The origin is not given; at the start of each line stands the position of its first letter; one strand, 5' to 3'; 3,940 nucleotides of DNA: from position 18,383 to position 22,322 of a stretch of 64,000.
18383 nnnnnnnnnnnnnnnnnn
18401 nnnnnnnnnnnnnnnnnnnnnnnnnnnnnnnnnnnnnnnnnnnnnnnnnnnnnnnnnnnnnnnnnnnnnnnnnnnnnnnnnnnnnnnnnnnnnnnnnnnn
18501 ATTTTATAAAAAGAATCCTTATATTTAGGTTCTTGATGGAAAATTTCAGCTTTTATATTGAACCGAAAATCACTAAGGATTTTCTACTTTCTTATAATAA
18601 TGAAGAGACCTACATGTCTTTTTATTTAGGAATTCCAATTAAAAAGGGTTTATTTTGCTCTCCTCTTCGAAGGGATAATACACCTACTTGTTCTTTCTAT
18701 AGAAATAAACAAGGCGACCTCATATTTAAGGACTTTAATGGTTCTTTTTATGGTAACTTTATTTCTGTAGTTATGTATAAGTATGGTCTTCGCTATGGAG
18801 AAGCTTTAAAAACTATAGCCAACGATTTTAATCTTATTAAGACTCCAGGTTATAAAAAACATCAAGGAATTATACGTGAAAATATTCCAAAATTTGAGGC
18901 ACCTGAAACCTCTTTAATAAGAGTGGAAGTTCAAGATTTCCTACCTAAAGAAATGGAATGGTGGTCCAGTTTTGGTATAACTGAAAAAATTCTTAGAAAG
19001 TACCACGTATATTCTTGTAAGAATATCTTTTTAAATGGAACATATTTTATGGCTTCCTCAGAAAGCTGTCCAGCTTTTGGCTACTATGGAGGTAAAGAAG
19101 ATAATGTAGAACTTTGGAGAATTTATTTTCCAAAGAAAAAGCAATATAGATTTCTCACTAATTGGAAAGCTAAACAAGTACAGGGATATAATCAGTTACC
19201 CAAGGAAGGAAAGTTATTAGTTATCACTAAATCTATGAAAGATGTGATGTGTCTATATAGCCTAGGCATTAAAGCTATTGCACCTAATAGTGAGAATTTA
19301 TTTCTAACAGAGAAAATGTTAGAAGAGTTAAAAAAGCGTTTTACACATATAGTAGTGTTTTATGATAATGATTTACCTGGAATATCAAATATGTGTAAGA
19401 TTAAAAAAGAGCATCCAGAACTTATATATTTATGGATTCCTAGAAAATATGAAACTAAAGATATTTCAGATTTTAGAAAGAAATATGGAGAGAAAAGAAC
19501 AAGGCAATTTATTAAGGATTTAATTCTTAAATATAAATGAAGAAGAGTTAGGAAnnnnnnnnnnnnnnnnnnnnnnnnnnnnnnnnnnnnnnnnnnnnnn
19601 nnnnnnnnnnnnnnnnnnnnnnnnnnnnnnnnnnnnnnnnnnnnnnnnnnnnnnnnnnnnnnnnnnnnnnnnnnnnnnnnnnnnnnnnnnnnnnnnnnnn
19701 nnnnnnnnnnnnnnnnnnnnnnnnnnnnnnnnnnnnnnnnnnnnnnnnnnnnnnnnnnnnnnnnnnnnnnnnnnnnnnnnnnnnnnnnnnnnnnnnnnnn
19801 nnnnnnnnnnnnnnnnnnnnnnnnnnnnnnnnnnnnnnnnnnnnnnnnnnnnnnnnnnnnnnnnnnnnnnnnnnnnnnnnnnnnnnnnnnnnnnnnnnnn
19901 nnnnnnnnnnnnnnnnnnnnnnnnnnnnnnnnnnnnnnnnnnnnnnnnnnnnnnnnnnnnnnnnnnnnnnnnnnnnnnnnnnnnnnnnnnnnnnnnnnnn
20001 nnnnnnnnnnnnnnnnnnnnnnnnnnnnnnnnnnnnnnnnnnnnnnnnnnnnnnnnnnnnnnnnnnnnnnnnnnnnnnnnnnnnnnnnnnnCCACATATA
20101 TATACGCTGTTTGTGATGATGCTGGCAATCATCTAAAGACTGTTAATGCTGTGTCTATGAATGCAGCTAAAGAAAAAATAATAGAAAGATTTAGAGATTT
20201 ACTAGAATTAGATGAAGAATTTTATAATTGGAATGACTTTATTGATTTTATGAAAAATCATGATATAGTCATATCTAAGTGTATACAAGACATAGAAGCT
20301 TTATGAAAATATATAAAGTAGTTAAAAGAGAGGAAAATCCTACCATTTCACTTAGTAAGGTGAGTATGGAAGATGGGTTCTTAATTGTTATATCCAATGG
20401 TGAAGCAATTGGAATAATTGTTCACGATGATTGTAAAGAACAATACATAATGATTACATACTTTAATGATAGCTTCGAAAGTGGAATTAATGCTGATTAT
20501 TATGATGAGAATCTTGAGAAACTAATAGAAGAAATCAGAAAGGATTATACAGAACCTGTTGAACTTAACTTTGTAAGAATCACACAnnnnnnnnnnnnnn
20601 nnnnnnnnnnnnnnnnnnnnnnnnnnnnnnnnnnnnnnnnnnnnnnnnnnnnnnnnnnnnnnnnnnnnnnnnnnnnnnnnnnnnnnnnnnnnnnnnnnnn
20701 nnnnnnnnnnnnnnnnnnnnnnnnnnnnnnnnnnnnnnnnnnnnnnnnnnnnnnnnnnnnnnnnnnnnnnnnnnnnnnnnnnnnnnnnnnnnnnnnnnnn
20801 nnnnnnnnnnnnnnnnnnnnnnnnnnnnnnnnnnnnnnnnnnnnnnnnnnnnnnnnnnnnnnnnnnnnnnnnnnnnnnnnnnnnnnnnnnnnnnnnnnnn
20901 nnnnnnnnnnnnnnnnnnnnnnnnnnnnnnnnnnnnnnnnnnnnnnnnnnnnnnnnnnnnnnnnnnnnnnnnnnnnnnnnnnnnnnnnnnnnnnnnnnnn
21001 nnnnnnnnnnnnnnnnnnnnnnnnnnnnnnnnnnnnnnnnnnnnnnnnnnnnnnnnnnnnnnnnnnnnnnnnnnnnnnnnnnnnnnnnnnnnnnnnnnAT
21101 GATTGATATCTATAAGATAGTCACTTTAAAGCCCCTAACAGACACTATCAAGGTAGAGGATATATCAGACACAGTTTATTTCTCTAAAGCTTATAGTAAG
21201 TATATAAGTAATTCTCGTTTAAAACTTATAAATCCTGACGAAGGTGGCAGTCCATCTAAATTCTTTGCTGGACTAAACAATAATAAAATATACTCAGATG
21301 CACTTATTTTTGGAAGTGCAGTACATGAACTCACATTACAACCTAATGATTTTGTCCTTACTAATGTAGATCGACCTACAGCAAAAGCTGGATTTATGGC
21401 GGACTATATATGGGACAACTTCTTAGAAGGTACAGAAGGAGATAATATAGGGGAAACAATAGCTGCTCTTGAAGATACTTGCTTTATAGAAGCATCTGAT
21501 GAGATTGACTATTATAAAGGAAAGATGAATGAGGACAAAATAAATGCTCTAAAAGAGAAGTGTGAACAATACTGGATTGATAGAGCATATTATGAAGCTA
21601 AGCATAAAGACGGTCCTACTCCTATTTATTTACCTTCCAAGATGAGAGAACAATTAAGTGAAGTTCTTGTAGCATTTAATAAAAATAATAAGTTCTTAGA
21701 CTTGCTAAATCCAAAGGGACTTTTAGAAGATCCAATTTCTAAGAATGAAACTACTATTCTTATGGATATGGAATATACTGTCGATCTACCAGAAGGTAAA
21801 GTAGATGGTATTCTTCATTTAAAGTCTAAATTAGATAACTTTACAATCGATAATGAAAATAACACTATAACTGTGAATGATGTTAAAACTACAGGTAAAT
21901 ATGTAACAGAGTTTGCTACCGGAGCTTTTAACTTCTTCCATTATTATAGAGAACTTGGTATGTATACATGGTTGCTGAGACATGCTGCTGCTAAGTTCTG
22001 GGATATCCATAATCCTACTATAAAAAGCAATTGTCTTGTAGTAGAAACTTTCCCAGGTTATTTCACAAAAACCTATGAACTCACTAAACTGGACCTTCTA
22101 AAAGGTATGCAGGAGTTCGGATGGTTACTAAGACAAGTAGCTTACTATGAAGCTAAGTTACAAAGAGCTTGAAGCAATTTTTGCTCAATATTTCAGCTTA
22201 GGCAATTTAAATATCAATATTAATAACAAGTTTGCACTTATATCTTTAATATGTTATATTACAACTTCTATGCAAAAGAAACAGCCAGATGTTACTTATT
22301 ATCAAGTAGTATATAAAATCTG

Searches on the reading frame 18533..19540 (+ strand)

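Call 43: search_protein_families(library=phrogs, proteins=[window:18533-19540:+], max_evalue=0.00001)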
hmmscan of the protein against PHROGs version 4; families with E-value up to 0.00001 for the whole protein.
window:18533-19540:+ (335 aa): 3 families
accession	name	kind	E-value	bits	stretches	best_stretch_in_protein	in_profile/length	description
phrog_12622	-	DNA, RNA and nucleotide metabolism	4.1e-44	152.2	1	10-293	23-321/415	DNA primase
phrog_47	-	DNA, RNA and nucleotide metabolism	1.4e-12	48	1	1-321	7-328/947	DNA primase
phrog_239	-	DNA, RNA and nucleotide metabolism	7.6e-06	26.1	1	132-292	106-273/801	DNA primase/helicase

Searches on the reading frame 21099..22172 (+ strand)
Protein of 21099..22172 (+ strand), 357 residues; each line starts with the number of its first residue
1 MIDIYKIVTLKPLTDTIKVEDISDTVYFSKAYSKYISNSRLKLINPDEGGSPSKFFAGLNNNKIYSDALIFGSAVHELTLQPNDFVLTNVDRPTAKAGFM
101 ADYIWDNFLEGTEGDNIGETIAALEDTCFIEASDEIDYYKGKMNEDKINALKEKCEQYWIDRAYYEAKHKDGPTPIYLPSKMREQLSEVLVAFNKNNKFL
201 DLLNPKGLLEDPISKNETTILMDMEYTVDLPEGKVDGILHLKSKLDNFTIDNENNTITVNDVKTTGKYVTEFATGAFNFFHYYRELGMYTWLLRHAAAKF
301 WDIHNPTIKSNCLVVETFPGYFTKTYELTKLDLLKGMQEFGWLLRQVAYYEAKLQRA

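Call 43: search_protein_families(library=phrogs, proteins=[window:21099-22172:+], max_evalue=0.00001)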
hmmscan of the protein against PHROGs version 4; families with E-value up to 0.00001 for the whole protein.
window:21099-22172:+ (357 aa): 1 family
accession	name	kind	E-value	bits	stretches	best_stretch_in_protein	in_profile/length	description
phrog_412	-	DNA, RNA and nucleotide metabolism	5.8e-12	46.6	1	17-86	139-204/440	exonuclease VIII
